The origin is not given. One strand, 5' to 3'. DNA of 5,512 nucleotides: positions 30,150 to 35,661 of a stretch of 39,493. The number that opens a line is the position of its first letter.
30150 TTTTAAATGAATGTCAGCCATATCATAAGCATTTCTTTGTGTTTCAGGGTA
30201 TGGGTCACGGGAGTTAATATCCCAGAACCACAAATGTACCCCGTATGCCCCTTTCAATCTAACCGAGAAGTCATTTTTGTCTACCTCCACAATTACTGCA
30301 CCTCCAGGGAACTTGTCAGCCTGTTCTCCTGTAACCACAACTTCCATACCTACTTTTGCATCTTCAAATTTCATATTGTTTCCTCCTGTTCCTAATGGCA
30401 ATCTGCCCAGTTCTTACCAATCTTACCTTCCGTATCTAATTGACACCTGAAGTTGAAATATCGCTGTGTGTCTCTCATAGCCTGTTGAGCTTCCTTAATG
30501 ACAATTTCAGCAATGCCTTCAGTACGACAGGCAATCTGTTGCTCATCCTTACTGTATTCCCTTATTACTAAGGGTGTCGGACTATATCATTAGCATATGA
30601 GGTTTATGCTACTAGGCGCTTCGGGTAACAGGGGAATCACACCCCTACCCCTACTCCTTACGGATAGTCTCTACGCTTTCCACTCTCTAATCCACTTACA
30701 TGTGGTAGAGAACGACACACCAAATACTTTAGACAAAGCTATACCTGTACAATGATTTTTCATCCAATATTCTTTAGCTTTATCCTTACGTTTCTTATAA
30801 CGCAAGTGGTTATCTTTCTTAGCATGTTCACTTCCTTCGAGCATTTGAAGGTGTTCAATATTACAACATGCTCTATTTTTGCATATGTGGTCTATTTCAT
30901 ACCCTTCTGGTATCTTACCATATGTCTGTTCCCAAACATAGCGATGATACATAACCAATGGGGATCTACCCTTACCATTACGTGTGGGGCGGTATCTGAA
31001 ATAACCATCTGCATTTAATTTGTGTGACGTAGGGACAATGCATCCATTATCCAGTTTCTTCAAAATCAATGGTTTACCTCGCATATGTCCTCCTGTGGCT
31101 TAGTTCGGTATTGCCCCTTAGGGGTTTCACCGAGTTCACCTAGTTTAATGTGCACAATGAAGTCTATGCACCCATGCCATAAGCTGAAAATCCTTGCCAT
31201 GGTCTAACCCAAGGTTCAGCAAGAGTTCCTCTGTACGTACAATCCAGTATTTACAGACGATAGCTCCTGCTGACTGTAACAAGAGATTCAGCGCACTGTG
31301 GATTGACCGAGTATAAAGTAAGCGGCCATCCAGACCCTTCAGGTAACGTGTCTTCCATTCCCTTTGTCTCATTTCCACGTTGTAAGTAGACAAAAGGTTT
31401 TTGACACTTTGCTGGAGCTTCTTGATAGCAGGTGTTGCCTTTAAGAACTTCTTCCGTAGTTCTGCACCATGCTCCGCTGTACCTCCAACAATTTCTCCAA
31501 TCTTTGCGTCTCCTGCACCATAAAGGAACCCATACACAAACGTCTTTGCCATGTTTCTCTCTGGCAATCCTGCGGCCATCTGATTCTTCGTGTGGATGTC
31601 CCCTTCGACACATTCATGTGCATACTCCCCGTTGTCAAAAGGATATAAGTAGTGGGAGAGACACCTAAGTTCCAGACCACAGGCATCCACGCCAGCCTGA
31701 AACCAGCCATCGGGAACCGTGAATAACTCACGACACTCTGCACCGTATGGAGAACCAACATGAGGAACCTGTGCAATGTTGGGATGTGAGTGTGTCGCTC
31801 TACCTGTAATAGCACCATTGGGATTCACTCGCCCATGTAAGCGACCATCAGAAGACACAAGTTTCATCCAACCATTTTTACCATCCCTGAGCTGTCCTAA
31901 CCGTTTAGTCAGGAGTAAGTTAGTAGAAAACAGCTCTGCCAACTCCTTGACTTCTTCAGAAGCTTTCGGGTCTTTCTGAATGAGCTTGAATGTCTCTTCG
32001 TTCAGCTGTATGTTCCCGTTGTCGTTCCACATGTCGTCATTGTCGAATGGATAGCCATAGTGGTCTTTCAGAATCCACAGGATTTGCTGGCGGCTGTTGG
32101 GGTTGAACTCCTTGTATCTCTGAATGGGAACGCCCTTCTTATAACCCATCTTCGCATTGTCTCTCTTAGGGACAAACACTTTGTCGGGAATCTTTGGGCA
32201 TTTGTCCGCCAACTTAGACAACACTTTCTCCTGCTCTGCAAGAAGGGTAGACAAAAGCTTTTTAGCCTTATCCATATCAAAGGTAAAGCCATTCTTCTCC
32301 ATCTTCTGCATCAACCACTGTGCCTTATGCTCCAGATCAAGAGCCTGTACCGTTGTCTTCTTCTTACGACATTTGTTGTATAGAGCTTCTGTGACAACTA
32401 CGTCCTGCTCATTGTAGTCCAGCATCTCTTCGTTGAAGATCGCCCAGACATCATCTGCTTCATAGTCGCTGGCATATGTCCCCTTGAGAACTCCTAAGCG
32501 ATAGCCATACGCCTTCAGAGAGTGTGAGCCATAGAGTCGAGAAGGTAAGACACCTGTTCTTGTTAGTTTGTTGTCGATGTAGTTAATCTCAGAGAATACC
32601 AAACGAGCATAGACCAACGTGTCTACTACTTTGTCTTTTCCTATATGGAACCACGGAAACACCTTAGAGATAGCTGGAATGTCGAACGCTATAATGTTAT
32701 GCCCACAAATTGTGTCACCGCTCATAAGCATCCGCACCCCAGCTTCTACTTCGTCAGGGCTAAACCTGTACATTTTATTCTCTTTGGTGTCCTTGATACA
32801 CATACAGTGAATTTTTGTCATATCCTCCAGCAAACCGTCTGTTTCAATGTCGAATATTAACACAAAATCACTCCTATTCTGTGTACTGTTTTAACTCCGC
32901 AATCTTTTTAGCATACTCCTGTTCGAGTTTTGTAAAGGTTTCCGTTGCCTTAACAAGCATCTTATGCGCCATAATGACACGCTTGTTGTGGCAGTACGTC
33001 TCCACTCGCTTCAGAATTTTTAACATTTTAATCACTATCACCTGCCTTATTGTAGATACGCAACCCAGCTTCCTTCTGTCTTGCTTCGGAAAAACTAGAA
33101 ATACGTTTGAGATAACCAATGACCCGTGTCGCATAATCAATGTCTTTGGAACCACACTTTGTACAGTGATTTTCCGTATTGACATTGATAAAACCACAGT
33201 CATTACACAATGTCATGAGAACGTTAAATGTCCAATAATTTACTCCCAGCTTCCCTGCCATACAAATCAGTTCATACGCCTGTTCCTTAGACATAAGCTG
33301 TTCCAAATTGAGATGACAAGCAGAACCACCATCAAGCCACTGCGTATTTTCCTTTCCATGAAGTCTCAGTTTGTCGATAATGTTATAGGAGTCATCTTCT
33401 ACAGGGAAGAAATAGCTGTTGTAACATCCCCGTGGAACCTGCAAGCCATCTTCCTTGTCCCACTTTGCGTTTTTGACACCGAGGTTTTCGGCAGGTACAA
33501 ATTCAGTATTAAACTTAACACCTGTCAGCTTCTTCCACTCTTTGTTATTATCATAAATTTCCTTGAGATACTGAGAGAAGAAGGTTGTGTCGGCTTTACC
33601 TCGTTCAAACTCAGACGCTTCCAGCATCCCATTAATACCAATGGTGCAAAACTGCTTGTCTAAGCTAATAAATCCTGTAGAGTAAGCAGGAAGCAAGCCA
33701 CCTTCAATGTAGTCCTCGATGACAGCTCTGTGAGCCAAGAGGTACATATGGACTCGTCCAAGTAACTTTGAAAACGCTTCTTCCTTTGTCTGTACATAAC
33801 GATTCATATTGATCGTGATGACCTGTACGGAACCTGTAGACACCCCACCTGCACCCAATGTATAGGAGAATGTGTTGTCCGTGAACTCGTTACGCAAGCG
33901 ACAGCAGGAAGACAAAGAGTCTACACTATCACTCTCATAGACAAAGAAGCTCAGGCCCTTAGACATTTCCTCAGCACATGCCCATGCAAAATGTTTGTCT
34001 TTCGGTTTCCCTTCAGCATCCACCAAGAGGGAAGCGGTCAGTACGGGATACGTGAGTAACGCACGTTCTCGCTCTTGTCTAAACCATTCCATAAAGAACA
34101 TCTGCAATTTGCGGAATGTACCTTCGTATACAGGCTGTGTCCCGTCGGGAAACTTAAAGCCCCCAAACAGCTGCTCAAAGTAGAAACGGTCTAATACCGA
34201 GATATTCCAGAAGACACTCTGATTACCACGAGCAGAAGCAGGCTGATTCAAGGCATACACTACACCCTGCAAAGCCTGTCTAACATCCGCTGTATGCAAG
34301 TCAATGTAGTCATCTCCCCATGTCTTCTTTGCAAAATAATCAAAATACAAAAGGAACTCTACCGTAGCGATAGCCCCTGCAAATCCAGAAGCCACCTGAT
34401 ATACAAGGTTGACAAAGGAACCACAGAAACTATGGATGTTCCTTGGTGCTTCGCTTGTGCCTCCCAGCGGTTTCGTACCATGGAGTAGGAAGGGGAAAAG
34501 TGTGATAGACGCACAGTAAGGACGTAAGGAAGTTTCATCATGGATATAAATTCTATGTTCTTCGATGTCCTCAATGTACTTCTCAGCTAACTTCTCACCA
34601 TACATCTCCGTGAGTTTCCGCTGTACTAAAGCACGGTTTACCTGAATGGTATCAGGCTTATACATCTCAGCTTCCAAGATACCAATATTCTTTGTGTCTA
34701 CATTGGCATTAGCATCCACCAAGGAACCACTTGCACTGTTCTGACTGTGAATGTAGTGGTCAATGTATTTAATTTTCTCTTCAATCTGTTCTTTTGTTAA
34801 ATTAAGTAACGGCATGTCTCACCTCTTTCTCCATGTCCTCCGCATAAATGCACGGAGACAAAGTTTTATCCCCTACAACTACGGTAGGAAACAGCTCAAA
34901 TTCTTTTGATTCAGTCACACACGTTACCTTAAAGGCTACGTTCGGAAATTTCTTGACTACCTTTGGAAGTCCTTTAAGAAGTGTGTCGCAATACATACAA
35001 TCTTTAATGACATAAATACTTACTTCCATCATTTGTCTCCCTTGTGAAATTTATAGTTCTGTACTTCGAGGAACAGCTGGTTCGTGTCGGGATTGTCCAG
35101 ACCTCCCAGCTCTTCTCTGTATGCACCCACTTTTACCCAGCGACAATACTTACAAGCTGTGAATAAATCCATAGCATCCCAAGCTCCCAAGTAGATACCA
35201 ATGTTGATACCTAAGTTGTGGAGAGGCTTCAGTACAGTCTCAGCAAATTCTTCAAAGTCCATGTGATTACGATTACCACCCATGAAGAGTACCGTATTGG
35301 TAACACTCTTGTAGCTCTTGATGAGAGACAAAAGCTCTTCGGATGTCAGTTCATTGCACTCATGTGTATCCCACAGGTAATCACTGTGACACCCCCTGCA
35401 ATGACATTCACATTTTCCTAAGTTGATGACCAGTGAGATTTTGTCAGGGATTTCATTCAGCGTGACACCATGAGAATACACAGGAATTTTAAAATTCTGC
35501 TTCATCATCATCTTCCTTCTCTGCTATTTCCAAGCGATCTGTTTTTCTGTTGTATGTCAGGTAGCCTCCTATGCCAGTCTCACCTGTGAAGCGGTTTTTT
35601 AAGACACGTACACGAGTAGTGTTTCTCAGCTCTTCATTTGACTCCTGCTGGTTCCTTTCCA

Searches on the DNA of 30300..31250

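Call 67: search_rna_families(source=window, start=30300, end=31250, threshold=evalue, max_evalue=0.1)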
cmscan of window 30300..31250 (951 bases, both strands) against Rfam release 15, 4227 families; matches with E-value up to 0.1: 1.
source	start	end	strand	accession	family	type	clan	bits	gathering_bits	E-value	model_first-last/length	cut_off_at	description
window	30558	30785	-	RF00028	Intron_gpI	Intron;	-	29.6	50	1.9e-05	1-253/253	no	Group I catalytic intron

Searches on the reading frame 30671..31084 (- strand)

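Call 14: search_protein_families(library=phrogs, proteins=[window:30671-31084:-], max_evalue=0.001)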
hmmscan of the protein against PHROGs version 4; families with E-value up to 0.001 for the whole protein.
window:30671-31084:- (137 aa): 15 families
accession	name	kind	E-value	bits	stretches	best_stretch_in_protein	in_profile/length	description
phrog_6254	-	DNA, RNA and nucleotide metabolism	2.3e-35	123.2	1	2-136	2-119/154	HNH endonuclease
phrog_1872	-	DNA, RNA and nucleotide metabolism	9.6e-22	78.7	1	10-120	31-137/166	endonuclease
phrog_826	-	DNA, RNA and nucleotide metabolism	1.9e-18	68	1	12-102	82-168/281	HNH endonuclease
phrog_59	-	DNA, RNA and nucleotide metabolism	4.9e-13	50.2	1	21-136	169-273/423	HNH endonuclease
phrog_15471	-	DNA, RNA and nucleotide metabolism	6.6e-12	46.6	1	22-111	12-93/183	HNH endonuclease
phrog_3593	-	DNA, RNA and nucleotide metabolism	6.8e-12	46.5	1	12-85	68-134/210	HNH endonuclease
phrog_99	-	DNA, RNA and nucleotide metabolism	1.3e-11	45.9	1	22-132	145-227/383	HNH endonuclease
phrog_1891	-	DNA, RNA and nucleotide metabolism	1.9e-10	41.6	1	24-96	148-218/255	HNH endonuclease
phrog_10495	-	DNA, RNA and nucleotide metabolism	2e-06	28.9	1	47-86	11-50/63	HNH endonuclease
phrog_7545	-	DNA, RNA and nucleotide metabolism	1e-05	26.8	1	22-114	62-156/160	HNH endonuclease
phrog_1492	-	DNA, RNA and nucleotide metabolism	2.8e-05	24.4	1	24-81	94-149/414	HNH endonuclease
phrog_14913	-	DNA, RNA and nucleotide metabolism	4.2e-05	24.6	1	43-94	39-91/149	HNH endonuclease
phrog_4842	-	DNA, RNA and nucleotide metabolism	5.4e-05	24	1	47-81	103-137/154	HNH endonuclease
phrog_959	-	DNA, RNA and nucleotide metabolism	7.3e-05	23.5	1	22-109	38-124/138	HNH endonuclease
phrog_4578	-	DNA, RNA and nucleotide metabolism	0.00011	23.1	1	47-99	15-65/130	HNH endonuclease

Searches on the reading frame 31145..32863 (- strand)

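Call 14: search_protein_families(library=phrogs, proteins=[window:31145-32863:-], max_evalue=0.001)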
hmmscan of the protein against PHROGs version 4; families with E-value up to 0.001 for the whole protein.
window:31145-32863:- (572 aa): 11 families
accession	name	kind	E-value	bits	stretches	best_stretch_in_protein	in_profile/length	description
phrog_17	-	DNA, RNA and nucleotide metabolism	4.2e-135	453.5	1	1-566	672-1185/1445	DNA polymerase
phrog_15971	-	DNA, RNA and nucleotide metabolism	5.2e-94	316.5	1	175-566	4-326/376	DNA polymerase I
phrog_403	-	DNA, RNA and nucleotide metabolism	4.4e-22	79.4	1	1-181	67-262/321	DNA polymerase exonuclease subunit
phrog_6375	-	DNA, RNA and nucleotide metabolism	1.8e-20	74.8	1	447-570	1-127/204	DNA polymerase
phrog_8888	-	DNA, RNA and nucleotide metabolism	3.7e-15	57.7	1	378-537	2-157/295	DNA polymerase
phrog_192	-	DNA, RNA and nucleotide metabolism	1.5e-07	32.1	1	29-100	164-237/397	DNA polymerase exonuclease subunit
phrog_38876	-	DNA, RNA and nucleotide metabolism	5.3e-07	31.1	1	78-162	11-90/111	DNA polymerase exonuclease subunit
phrog_12241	-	DNA, RNA and nucleotide metabolism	1.5e-06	28.4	1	176-367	316-494/502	DNA polymerase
phrog_16667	-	DNA, RNA and nucleotide metabolism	4.5e-05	24.1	1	504-554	41-91/229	DNA polymerase I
phrog_1252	-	DNA, RNA and nucleotide metabolism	7.2e-05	22.5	1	3-175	56-235/663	DNA polymerase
phrog_9556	-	DNA, RNA and nucleotide metabolism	0.00082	19.5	0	329-365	402-438/441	DNA polymerase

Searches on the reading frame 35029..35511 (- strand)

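Call 14: search_protein_families(library=phrogs, proteins=[window:35029-35511:-], max_evalue=0.001)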
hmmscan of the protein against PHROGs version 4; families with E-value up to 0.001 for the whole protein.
window:35029-35511:- (160 aa): 2 families
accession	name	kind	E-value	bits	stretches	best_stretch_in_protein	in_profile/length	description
phrog_626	-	DNA, RNA and nucleotide metabolism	1.6e-06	28.8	1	25-104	17-101/164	anaerobic ribonucleotide reductase small subunit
phrog_2076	-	moron, auxiliary metabolic gene and host takeover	9.4e-05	23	1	27-65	34-72/247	QueE-like radical SAM domain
